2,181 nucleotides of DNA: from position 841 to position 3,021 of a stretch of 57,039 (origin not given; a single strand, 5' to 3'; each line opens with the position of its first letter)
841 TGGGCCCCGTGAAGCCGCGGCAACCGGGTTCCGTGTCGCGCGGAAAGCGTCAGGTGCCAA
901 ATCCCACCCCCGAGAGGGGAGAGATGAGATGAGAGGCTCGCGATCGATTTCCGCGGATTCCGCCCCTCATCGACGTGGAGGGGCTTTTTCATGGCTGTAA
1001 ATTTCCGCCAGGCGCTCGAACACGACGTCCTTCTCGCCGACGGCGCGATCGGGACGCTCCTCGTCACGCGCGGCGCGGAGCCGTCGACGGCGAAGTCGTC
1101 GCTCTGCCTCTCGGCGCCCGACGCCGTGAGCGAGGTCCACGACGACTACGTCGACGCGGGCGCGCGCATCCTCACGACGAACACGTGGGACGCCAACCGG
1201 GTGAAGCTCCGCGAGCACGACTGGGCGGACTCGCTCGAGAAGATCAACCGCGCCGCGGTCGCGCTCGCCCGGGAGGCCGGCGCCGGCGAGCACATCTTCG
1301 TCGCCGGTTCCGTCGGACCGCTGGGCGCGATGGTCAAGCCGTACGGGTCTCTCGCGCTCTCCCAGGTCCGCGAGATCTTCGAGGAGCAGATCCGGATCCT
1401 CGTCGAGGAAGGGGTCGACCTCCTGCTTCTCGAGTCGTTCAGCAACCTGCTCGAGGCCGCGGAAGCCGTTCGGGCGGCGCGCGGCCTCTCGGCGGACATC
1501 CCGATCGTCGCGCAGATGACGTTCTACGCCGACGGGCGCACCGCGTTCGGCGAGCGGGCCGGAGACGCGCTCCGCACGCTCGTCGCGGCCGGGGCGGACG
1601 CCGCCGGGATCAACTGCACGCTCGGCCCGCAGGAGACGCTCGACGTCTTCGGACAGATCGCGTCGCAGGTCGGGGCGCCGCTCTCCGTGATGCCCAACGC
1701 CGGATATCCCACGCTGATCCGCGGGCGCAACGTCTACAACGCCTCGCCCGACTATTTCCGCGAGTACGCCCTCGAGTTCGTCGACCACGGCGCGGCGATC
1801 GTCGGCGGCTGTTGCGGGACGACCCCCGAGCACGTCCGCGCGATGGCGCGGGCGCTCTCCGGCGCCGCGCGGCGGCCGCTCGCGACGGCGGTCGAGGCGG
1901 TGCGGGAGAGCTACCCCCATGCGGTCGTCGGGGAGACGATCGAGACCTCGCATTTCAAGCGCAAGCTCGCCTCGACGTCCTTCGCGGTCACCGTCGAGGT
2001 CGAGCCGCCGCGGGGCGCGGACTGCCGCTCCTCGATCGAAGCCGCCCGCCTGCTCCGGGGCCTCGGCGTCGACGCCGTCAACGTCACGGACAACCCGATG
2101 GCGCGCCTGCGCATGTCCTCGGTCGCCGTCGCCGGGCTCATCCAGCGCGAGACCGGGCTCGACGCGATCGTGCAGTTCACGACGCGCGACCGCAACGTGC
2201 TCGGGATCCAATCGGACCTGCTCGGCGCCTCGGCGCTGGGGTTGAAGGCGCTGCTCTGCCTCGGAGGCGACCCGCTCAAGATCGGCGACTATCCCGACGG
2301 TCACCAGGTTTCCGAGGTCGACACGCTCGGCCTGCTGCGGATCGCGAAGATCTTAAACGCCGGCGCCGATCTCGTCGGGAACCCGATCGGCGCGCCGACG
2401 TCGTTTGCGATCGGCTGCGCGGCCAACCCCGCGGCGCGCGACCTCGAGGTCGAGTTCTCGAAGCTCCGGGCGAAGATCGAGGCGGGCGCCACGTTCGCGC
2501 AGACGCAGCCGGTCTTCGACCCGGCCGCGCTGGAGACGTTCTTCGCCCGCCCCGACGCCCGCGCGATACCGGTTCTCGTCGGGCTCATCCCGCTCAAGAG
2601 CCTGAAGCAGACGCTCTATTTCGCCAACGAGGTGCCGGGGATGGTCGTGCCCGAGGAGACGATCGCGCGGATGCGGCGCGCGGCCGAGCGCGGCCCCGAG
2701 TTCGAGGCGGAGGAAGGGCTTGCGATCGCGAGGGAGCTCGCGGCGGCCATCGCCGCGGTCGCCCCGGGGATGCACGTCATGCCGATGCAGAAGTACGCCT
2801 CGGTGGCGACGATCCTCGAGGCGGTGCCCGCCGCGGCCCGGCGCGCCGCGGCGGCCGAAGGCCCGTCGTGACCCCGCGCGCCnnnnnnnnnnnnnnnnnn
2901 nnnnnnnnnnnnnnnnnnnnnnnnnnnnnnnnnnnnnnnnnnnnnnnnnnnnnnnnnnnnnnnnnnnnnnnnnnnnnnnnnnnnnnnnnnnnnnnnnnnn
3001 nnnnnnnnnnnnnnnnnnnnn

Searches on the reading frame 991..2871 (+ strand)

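Call 76: search_protein_families(library=pfam, proteins=[window:991-2871:+], max_evalue=0.00001)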
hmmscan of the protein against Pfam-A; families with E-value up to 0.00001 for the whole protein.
window:991-2871:+ (626 aa): 2 families
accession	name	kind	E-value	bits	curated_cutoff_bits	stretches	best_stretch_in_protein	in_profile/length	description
PF02574.22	S-methyl_trans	-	3.3e-69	234.3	22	1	14-289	1-283/283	Homocysteine S-methyltransferase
PF02219.23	MTHFR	-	2.1e-31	109.8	24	1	323-611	3-285/287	Methylenetetrahydrofolate reductase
